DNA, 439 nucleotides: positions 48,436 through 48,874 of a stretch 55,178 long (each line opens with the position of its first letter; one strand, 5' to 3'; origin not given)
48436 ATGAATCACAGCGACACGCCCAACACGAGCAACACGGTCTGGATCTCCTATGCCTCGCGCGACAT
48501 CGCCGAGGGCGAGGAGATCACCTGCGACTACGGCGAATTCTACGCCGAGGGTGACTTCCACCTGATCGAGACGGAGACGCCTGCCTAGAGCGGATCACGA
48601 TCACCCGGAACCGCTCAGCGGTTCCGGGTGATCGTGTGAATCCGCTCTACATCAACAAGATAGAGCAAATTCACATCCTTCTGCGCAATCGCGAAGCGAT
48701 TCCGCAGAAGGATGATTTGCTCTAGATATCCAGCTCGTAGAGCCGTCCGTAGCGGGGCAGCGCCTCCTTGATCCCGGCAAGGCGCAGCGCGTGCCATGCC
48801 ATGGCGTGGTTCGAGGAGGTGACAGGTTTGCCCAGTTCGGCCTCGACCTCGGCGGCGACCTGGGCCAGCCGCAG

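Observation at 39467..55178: Family of nested-palindrome REP/BIME-like intergenic elements with compensatory stem changes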

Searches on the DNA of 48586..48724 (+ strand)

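Call 34: search_dna_similar(query=window:48586-48724:+, collection=plasmids, mode=distant, max_evalue=0.001, max_rows=40)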
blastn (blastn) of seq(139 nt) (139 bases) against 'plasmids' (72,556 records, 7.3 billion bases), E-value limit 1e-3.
No match.
